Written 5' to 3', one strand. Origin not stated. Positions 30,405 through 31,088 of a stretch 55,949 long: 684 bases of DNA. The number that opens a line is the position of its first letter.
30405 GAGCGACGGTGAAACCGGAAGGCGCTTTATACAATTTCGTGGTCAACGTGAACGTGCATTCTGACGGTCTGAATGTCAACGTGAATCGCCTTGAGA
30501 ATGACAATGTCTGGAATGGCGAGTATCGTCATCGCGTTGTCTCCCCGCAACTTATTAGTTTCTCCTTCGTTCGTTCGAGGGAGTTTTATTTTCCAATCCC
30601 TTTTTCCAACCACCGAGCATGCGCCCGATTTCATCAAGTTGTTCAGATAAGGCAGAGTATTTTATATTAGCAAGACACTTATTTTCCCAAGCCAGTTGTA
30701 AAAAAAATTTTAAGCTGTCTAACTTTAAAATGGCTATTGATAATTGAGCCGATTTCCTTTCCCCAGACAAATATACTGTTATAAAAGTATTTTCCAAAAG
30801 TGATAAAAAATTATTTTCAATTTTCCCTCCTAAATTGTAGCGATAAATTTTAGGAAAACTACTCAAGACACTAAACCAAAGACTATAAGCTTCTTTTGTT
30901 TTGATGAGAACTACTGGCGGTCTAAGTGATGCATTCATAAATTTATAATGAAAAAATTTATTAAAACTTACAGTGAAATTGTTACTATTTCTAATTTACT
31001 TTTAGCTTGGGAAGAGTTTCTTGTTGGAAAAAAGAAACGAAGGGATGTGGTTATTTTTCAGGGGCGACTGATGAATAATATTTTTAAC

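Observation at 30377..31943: DGR core (RT, Avd, TR) with inverted avd and no detectable variable repeat or target gene in 56 kb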

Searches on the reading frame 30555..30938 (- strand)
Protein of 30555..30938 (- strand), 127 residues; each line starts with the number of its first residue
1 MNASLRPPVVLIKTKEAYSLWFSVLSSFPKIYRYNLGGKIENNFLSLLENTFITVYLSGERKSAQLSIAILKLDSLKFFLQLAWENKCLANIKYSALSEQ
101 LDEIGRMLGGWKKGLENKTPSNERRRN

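Call 7: search_protein_families(library=pfam, proteins=[window:30555-30938:-], max_evalue=0.1)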
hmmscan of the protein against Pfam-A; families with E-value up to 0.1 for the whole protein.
window:30555-30938:- (127 aa): 2 families
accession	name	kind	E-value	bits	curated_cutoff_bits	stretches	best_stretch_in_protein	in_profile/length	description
PF22296.2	bAvd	-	2e-14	54.4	40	1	13-114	6-106/107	bAvd-like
PF05635.17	23S_rRNA_IVP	-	0.025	15.2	33.8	1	61-109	57-105/106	23S rRNA-intervening sequence protein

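Call 8: search_protein_families(library=ncbifam, proteins=[window:30555-30938:-], max_evalue=0.1)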
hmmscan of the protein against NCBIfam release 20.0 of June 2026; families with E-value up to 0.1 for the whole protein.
window:30555-30938:- (127 aa): 2 families
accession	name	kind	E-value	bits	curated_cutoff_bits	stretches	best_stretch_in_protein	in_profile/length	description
NF033474.1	DivGenRetAVD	equivalog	2.9e-18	66.1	80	1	11-113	4-104/104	diversity-generating retroelement protein Avd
TIGR02436.1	TIGR02436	subfamily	0.012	15.8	24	1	62-113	54-106/109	four helix bundle protein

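Call 73: list_cluster_members(proteins=[P0001, window:30555-30938:-, window:30130-30336:+])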
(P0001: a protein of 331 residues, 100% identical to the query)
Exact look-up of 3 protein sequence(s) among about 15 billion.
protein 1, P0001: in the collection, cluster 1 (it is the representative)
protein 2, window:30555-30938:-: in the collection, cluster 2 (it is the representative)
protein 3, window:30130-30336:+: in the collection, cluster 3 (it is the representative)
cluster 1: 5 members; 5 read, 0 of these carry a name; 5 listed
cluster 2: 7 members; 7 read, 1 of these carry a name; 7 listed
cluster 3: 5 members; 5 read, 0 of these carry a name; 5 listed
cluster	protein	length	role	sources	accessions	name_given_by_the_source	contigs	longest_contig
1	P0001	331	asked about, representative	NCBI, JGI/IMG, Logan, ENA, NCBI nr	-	-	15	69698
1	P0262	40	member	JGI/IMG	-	-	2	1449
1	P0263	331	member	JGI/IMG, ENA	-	-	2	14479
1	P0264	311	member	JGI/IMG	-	-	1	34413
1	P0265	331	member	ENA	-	-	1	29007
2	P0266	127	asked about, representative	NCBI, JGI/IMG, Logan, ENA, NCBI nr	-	-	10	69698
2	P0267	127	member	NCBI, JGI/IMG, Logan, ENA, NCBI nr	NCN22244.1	four helix bundle protein [Candidatus Falkowbacteria bacterium]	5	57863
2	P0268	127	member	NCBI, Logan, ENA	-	-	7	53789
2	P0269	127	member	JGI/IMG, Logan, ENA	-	-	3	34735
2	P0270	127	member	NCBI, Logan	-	-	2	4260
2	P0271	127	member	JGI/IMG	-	-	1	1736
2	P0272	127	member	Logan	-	-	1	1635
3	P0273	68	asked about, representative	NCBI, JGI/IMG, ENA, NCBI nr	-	-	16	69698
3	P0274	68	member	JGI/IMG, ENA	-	-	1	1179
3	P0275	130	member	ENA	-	-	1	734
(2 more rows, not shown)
